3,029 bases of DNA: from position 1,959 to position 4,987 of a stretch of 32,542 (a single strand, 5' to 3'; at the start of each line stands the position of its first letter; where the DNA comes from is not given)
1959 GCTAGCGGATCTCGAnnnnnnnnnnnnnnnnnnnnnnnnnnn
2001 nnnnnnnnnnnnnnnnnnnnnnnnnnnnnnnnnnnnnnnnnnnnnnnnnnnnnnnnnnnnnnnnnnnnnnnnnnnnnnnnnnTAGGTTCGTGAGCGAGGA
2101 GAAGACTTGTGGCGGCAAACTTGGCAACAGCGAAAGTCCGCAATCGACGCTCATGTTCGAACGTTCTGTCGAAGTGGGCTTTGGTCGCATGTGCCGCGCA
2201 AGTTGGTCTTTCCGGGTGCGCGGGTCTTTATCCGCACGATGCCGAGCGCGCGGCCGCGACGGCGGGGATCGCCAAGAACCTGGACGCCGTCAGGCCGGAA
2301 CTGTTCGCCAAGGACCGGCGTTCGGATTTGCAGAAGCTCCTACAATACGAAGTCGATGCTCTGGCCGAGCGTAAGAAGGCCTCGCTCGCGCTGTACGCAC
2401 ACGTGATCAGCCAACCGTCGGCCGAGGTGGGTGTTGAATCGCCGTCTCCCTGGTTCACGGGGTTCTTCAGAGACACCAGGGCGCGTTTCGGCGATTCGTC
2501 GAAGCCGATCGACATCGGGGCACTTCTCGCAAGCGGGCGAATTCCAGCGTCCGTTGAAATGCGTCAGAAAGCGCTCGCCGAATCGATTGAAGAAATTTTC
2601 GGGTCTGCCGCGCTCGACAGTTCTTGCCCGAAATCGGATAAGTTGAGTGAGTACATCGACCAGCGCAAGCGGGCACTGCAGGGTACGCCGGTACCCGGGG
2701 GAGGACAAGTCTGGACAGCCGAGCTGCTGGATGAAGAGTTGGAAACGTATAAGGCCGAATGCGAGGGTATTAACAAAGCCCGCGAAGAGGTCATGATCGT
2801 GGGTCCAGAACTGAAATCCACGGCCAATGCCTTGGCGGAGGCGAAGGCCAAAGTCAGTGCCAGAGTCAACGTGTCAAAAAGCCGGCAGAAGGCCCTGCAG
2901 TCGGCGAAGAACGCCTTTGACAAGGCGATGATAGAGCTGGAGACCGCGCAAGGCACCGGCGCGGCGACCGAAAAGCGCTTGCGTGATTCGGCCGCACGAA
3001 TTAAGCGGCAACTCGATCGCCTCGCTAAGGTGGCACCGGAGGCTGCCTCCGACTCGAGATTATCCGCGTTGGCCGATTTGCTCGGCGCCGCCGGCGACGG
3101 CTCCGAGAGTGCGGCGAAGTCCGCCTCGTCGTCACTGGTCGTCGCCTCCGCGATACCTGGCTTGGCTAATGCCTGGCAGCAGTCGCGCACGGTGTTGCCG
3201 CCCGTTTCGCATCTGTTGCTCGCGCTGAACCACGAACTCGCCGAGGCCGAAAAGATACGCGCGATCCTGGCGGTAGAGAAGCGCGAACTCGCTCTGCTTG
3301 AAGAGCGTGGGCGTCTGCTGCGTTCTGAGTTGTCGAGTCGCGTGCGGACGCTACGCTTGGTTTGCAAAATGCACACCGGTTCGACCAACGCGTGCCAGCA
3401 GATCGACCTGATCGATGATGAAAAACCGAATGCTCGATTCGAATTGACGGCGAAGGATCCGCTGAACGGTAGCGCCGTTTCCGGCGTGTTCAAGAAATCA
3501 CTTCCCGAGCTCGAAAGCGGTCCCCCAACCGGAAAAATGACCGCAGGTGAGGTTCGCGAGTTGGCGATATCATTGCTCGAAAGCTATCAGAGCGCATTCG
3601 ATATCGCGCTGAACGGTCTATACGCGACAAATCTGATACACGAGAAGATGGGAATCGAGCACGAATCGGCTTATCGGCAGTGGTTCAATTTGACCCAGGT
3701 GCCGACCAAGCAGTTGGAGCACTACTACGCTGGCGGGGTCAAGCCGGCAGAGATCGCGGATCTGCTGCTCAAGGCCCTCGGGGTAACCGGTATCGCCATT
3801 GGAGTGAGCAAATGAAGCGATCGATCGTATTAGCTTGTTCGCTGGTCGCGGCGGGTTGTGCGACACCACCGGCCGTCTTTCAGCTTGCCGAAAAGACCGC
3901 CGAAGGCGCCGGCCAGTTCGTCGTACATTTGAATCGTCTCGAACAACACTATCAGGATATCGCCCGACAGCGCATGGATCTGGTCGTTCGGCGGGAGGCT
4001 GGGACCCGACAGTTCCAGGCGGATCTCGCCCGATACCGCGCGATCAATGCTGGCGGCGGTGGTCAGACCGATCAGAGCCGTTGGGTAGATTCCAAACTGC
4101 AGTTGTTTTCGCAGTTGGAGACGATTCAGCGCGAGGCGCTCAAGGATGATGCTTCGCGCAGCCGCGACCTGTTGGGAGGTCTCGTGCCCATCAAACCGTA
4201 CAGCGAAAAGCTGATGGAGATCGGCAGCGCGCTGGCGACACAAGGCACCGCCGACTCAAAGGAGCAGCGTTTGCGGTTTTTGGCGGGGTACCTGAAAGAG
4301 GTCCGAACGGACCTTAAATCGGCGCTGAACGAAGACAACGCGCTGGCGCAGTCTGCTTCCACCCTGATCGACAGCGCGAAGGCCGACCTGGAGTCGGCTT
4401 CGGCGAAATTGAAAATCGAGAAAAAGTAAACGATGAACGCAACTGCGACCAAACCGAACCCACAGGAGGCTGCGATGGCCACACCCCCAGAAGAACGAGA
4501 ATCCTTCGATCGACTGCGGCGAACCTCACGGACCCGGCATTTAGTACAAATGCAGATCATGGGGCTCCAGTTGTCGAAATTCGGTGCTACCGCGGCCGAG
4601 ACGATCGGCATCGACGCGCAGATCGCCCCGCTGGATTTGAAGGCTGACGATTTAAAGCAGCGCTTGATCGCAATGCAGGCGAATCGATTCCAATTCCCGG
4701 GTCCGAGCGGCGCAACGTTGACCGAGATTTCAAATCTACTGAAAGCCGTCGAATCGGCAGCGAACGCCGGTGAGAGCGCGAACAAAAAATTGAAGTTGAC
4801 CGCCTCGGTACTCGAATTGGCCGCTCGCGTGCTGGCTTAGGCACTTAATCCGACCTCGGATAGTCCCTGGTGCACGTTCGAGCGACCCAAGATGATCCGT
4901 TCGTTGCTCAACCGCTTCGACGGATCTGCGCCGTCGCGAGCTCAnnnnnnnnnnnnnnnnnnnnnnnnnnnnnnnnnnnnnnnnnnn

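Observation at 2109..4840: Translationally coupled three-gene operon of unrecognisable envelope proteins (two lipoproteins plus a small protein)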

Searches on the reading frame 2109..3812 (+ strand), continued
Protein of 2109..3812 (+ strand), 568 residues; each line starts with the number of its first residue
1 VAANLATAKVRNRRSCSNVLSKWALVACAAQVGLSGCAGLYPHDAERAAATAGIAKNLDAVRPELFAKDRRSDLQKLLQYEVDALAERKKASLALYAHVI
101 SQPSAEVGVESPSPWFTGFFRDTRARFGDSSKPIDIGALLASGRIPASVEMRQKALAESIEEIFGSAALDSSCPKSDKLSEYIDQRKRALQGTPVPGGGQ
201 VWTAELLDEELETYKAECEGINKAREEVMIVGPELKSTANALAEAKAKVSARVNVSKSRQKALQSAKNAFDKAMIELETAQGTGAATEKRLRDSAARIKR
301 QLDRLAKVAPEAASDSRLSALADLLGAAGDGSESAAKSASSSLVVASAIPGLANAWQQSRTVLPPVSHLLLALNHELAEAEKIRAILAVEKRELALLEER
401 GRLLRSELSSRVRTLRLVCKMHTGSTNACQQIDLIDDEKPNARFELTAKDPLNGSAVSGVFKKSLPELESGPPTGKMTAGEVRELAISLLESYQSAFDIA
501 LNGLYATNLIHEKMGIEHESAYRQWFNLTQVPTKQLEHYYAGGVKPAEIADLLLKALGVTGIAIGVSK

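Call 107: fold_search(model_id=the predicted structure, library=pdb)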
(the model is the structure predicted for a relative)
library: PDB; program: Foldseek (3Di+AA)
matches with E <= 10: 421; with E <= 0.001: 0
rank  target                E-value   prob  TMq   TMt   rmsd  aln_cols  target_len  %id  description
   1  7zr1_D                1.1e-02  0.51  0.13  0.09  75.3       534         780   13  Chaetomium thermophilum Mre11-Rad50-Nbs1 complex bound to ATPyS (composite structure) (released 2023-01-11)
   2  7sqc_1K               5.8e-02  0.35  0.13  0.20  50.5       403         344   18  Ciliary C1 central pair apparatus isolated from Chlamydomonas reinhardtii (released 2022-04-13)
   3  7n6g_3P               1.0e-01  0.15  0.10  0.15  51.5       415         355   15  C1 of central pair (released 2022-05-18)
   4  4wpe                  1.1e-01  0.33  0.13  0.21  22.8       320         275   14  Crystal Structure of Hof1p F-BAR domain (released 2014-12-24)
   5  8i3j                  1.1e-01  0.89  0.19  0.36  16.1       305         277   12  Crystal structure of human inner-arm dynein heavy chain d stalk and microtubule binding domain (released 2023-08-09)
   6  7zr1_C                1.1e-01  0.21  0.13  0.10  75.4       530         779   14  Chaetomium thermophilum Mre11-Rad50-Nbs1 complex bound to ATPyS (composite structure) (released 2023-01-11)
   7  3err_A                1.5e-01  0.89  0.16  0.17  14.0       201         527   14  Microtubule binding domain from mouse cytoplasmic dynein as a fusion with seryl-tRNA synthetase (released 2008-11-25)
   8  8f7n                  1.5e-01  0.41  0.15  0.21  18.9       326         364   12  Crystal structure of chemoreceptor McpZ ligand sensing domain (released 2023-07-05)
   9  8ptk_f                1.5e-01  0.41  0.17  0.03  36.3       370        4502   12  Composite structure of Dynein-Dynactin-JIP3-LIS1 (released 2024-03-27)
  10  2v0o_C                1.7e-01  0.25  0.13  0.20  19.5       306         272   11  FCHO2 F-BAR domain (released 2007-06-26)
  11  6ixe                  1.9e-01  0.35  0.13  0.28  19.5       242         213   13  Crystal structure of SeMet apo SH3BP5 (I41) (released 2019-03-20)
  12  2v0o_B                1.9e-01  0.28  0.13  0.21  20.7       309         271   12  FCHO2 F-BAR domain (released 2007-06-26)
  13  6z6f_D                1.9e-01  0.23  0.11  0.12  56.0       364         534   13  HDAC-PC (released 2021-02-17)
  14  7n6g_3R               2.0e-01  0.12  0.10  0.15  53.4       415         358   15  C1 of central pair (released 2022-05-18)
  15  6djl_E                2.1e-01  0.47  0.13  0.30  29.8       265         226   12  Crystal structure of the Rab11 GEF SH3BP5 bound to nucleotide free Rab11A (released 2018-09-26)
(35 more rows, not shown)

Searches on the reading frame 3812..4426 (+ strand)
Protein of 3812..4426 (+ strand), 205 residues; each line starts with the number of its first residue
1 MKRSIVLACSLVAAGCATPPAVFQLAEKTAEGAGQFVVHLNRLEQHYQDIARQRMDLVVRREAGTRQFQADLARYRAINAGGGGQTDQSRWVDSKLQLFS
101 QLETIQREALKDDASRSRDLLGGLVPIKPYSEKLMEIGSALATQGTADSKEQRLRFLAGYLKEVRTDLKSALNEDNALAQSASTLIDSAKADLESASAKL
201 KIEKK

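Call 4: search_protein_families(library=pfam, proteins=[window:3812-4426:+], max_evalue=1)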
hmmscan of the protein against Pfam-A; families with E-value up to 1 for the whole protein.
window:3812-4426:+ (205 aa): 0 families

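Call 5: search_protein_families(library=ncbifam, proteins=[window:3812-4426:+], max_evalue=1)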
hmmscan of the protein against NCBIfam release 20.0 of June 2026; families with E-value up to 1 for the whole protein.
window:3812-4426:+ (205 aa): 0 families

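Call 6: search_protein_families(library=padloc, proteins=[window:3812-4426:+], max_evalue=1)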
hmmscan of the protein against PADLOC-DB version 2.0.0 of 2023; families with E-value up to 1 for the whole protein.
window:3812-4426:+ (205 aa): 0 families

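Call 7: search_protein_families(library=phrogs, proteins=[window:3812-4426:+], max_evalue=1)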
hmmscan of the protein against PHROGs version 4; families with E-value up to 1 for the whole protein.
window:3812-4426:+ (205 aa): 1 family
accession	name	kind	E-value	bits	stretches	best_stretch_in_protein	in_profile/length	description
phrog_33232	-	unknown function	0.19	13.2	1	162-201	23-62/94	-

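Call 10: find_homologous_proteins(query=window:3812-4426:+)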
Query window:3812-4426:+ (205 aa): 1 proteins with E <= 0.001 among 971 candidates.
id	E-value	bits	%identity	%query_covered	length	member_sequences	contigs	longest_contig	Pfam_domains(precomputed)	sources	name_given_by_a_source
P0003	7.2e-124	429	100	100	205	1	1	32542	-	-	-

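Call 32: search_solved_structures(query=window:3812-4426:+, max_evalue=10)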
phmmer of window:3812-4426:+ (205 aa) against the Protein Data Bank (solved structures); distinct sequences matched with E-value up to 10: 0.

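Call 61: search_solved_structures(query=A4, max_evalue=10)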
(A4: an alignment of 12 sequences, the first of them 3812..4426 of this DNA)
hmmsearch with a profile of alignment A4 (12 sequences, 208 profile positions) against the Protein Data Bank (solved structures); distinct sequences matched with E-value up to 10: 11.
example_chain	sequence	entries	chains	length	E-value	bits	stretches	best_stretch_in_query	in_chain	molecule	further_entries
3utk_A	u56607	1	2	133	0.0094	19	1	9-54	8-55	Lipoprotein outS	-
6spd_N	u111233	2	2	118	0.18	14.8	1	134-158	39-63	50S ribosomal protein L17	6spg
6spb_N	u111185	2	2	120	0.18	14.8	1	134-158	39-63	50S ribosomal protein L17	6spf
8rd8_MB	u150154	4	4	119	0.19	14.7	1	134-158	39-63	Large ribosomal subunit protein bL17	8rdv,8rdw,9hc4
7unr_P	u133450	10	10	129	0.21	14.6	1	134-158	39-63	50S ribosomal protein L17 | Large ribosomal subunit protein bL17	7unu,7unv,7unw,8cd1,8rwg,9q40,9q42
9jm5_B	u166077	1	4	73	0.33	13.9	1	143-200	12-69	LRO-C4-13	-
6yle_K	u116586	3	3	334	0.65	13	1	132-190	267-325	Pre-rRNA-processing protein IPI1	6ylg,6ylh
8f7x_R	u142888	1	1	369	1.2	12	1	7-33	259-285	Nociceptin receptor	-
23oi_R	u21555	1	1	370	1.2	12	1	7-33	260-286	Nociceptin receptor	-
8t4s_n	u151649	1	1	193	1.5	11.8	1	16-47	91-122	Replicase polyprotein 1ab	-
8ppl_Aj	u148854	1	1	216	1.8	11.5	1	16-47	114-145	Host translation inhibitor nsp1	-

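Call 67: search_protein_families(library=pfam, alignment_id=A4, max_evalue=0.05)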
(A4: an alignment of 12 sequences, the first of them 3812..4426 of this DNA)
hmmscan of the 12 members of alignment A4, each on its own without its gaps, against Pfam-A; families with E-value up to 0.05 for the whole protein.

A. member 1, window:3812-4426:+ (205 aa): 0 families

B. families by the number of members that match (of 12 scanned): 6 families
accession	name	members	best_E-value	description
PF09476.15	Pilus_CpaD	1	0.003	Pilus biogenesis CpaD protein (pilus_cpaD)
PF02465.23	FliD_N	1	0.013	Flagellar hook-associated protein 2 N-terminus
PF07373.16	CAMP_factor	1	0.02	CAMP factor (Cfa)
PF04316.19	FlgM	1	0.028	Anti-sigma-28 factor, FlgM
PF01196.24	Ribosomal_L17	1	0.031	Ribosomal protein L17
PF03235.19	GmrSD_N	1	0.037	GmrSD restriction endonuclease, N-terminal domain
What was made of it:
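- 3812..4429 (+): g2: 205-aa lipoprotein (lipobox AAGC, Cys16 at 3857-3859) with four predicted long helices. No Pfam match (call 67).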

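Call 84: predict_structure(protein=window:3812-4426:+)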
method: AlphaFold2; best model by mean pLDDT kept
length: 205 residues; sequences in the alignment: 1
mean_pLDDT: 55.5   pTM: 0.40
mean pLDDT of the five models: 55.5, 53.4, 49.0, 46.3, 46.2
residues with pLDDT >= 90: 0; 70-90: 9; 50-70: 136; < 50: 60
segments of 3 or more residues with pLDDT < 50: 1-20, 113-124, 178-183, 188-190, 199-201, 203-205
pLDDT, mean of each block of 10 residues (from residue 1): 40 39 58 66 62 56 56 59 52 55 53 47 54 70 68 68 63 52 48 49 48
secondary structure, 60 per line:
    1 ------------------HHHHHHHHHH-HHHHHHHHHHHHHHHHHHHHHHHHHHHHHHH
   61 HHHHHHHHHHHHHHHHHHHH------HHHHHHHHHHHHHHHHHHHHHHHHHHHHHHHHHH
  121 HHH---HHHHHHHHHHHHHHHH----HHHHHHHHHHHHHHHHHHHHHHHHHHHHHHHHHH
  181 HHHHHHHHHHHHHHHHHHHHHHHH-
elements in order: H19-28 H30-80 H87-123 H127-142 H147-204
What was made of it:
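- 3812..4429 (+): AF2 pLDDT is 55 (call 84).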

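Call 87: fold_search(model_id=the predicted structure, library=pdb)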
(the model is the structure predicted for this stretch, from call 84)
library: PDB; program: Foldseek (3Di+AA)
matches with E <= 10: 353; with E <= 0.001: 0
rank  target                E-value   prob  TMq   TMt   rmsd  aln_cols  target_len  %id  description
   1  7sqc_1W               1.3e-01  0.77  0.36  0.30  20.9       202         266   18  Ciliary C1 central pair apparatus isolated from Chlamydomonas reinhardtii (released 2022-04-13)
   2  1wdz_A                1.3e-01  0.63  0.28  0.26  11.0       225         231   13  Crystal structure of RCB domain of IRSp53 (released 2005-06-07)
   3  5lm1_A                2.8e-01  0.13  0.18  0.11  44.3       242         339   13  Crystal Structure of HD-PTP phosphatase in complex with UBAP1 (released 2016-11-30)
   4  7sqc_1Y               3.2e-01  0.60  0.36  0.30  20.2       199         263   18  Ciliary C1 central pair apparatus isolated from Chlamydomonas reinhardtii (released 2022-04-13)
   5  2ykt_A                3.2e-01  0.41  0.28  0.26  11.5       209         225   17  Crystal structure of the I-BAR domain of IRSp53 (BAIAP2) in complex with an EHEC derived Tir peptide (released 2011-09-07)
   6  8a1g_D                4.2e-01  0.51  0.35  0.37   7.2       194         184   10  Structure of the SNX1-SNX5 complex (released 2023-06-14)
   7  7sqc_1F               4.2e-01  0.41  0.32  0.30  21.3       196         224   19  Ciliary C1 central pair apparatus isolated from Chlamydomonas reinhardtii (released 2022-04-13)
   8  2z0n                  4.4e-01  0.51  0.37  0.33   9.9       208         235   14  Crystal structure of APPL1-BAR domain (released 2008-05-13)
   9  7sqc_1H               4.7e-01  0.69  0.41  0.45  28.4       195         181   17  Ciliary C1 central pair apparatus isolated from Chlamydomonas reinhardtii (released 2022-04-13)
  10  3g9g                  4.9e-01  0.57  0.39  0.33  10.1       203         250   11  Crystal Structure of the N-terminal EFC/F-BAR domain of Syp1 (released 2009-09-22)
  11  8a1g_A                5.2e-01  0.33  0.31  0.29  15.0       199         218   13  Structure of the SNX1-SNX5 complex (released 2023-06-14)
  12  8i4v_B                5.2e-01  0.23  0.25  0.20  36.3       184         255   14  Cryo-EM structure of 5-subunit Smc5/6 arm region (released 2024-06-26)
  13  7jh5_A                5.5e-01  0.54  0.31  0.24   9.6       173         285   13  Co-LOCKR: de novo designed protein switch (released 2020-09-02)
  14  4h8s_D                6.5e-01  0.38  0.35  0.23  14.6       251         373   14  Crystal structure of human APPL2BARPH domain (released 2012-10-17)
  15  9rn6_A                6.9e-01  0.47  0.37  0.36  10.3       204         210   13  Crystal structure of a protein mimic of SARS-CoV-2 spike's HR1 domain in complex with two nanobodies bound to differen (released 2026-01-21)
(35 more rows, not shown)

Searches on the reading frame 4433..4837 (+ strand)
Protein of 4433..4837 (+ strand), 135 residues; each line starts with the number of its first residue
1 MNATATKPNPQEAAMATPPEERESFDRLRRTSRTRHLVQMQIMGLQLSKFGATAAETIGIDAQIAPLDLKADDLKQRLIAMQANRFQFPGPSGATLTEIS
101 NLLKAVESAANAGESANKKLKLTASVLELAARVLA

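Call 4: search_protein_families(library=pfam, proteins=[window:4433-4837:+], max_evalue=1)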
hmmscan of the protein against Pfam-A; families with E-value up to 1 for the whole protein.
window:4433-4837:+ (135 aa): 1 family
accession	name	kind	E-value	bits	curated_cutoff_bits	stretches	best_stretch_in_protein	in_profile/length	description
PF08939.15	Bles03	-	0.14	12.5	23.1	1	52-86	185-218/255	Basophilic leukemia-expressed protein Bles03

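Call 5: search_protein_families(library=ncbifam, proteins=[window:4433-4837:+], max_evalue=1)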
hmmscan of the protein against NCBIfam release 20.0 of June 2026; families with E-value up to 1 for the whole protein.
window:4433-4837:+ (135 aa): 0 families

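Call 6: search_protein_families(library=padloc, proteins=[window:4433-4837:+], max_evalue=1)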
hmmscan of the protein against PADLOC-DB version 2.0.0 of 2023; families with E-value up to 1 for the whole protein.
window:4433-4837:+ (135 aa): 0 families

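Call 7: search_protein_families(library=phrogs, proteins=[window:4433-4837:+], max_evalue=1)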
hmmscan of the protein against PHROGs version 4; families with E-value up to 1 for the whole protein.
window:4433-4837:+ (135 aa): 3 families
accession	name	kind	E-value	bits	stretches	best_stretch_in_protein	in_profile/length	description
phrog_10831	-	unknown function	0.09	13.1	1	52-130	126-204/232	-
phrog_27560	-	unknown function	0.2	12.7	1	83-128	28-72/146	-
phrog_14587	-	moron, auxiliary metabolic gene and host takeover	0.4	11.6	1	30-82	26-77/82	anti-restriction protein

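Call 17: find_homologous_proteins(query=window:4433-4837:+)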
Query window:4433-4837:+ (135 aa): 1 proteins with E <= 0.001 among 378 candidates.
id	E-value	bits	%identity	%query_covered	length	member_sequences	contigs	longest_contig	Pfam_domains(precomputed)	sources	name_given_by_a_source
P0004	1.6e-67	243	100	90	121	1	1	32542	-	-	-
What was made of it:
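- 4464..4469 (+): AGGAGG, 5 nt before the internal ATG at 4475, which is the probable true start of g3. The 121-aa form is the one on record (call 17).
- Checked: It is also the start used for the 121-aa form held in the public protein collection (P0004, call 17).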

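Call 33: search_solved_structures(query=window:4475-4837:+, max_evalue=10)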
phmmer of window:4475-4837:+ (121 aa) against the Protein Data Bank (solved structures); distinct sequences matched with E-value up to 10: 3.
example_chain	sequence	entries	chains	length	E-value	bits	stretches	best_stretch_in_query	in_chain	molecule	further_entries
5xkn_A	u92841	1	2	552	0.75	13.5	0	25-97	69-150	LRR receptor-like serine/threonine-protein kinase ERL2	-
7eu0_F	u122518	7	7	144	1.1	13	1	7-73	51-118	DNA-directed RNA polymerases II, IV and V subunit 6A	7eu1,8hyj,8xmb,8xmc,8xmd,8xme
8hil_F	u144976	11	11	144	1.2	12.9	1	7-73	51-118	DNA-directed RNA polymerases I, II, and III subunit RPABC2 | DNA-directed RNA polymerase RpoA/D/Rpb3-type domain-containing protein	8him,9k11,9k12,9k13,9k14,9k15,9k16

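Call 62: search_solved_structures(query=A5, max_evalue=10)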
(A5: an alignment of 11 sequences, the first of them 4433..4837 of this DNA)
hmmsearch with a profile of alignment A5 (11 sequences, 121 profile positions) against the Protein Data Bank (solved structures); distinct sequences matched with E-value up to 10: 38.
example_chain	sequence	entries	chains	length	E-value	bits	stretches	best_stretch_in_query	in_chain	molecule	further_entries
4r3z_A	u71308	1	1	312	0.04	17.1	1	14-101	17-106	Aminoacyl tRNA synthase complex-interacting multifunctional protein 1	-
8afe_A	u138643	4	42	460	0.052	16.8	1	46-108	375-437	Crescentin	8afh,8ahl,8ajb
3h5f_A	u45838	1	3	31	0.12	15.6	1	43-69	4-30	COIL SER L16L-Pen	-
1cos_A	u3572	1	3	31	0.17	15.1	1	43-69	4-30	COILED SERINE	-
3h5g_A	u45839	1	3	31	0.21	14.8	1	43-69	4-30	COIL SER L16D-Pen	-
5k92_A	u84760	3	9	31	0.22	14.8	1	43-69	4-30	Apo-(CSL16C)3 | Zn(II)Cl(CoilSer L16(DCY))3 2- | Apo-(CoilSer L16(DCY))3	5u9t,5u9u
9tls_A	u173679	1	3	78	0.25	14.6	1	11-67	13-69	Sc-apCC-2-KLHL20-3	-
3csx_A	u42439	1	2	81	0.26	14.5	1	32-68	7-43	Putative uncharacterized protein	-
2w6a_A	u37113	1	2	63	0.27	14.4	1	15-61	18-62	ARF GTPASE-ACTIVATING PROTEIN GIT1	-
2jgo_A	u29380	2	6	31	0.3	14.3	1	43-69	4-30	COIL SER L9C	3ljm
6v5g_A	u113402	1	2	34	0.41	13.9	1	43-69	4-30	Coiled-coil Trimer with Ala:Leu:Lys Triad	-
1go4_E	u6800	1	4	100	0.44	13.8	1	33-71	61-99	Mitotic spindle assembly checkpoint protein MAD1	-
3fxd_B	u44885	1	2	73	0.47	13.7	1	16-59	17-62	Protein IcmR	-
5kb0_A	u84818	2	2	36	0.52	13.5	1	44-70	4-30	Pb(II)Zn(II)(GRAND Coil Ser-L16CL30H)3+ | Hg(II)Zn(II)(GRAND Coil Ser-L16CL30H)3+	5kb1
6egn_A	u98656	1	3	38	0.55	13.5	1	44-69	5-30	Hg(II)(GRAND CoilSerL16CL19(DLE))3-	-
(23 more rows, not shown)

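Call 68: search_protein_families(library=pfam, alignment_id=A5, max_evalue=0.05)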
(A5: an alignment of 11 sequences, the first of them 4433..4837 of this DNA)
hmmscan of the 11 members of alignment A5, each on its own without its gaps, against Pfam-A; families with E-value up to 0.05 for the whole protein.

A. member 1, window:4433-4837:+ (135 aa): 0 families

B. families by the number of members that match (of 11 scanned): 12 families
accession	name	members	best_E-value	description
PF15070.11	GOLGA2L5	2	0.00075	Putative golgin subfamily A member 2-like protein 5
PF17675.6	APG6_N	2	0.0018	Apg6 coiled-coil region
PF05837.17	CENP-H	2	0.012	Centromere protein H (CENP-H)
PF11855.13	DUF3375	2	0.017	Protein of unknown function (DUF3375)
PF01442.23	Apolipoprotein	1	0.0047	Apolipoprotein A1/A4/E domain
PF04977.20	DivIC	1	0.0057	Septum formation initiator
PF25078.1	DUF7801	1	0.0084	Domain of unknown function (DUF7801)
PF05859.17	Mis12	1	0.018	Mis12 protein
PF18725.6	HEPN_SAV2148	1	0.026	SAV2148-like HEPN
PF11488.14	Lge1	1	0.04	Transcriptional regulatory protein LGE1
PF08663.15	HalX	1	0.045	HalX domain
PF23861.1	Ribophorin_II_2nd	1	0.048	Ribophorin II second domain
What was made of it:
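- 4433..4840 (+): g3: small (135 aa from 4433, or 121 aa from 4475) Cys-free helical protein without a signal peptide. No Pfam match (call 68).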
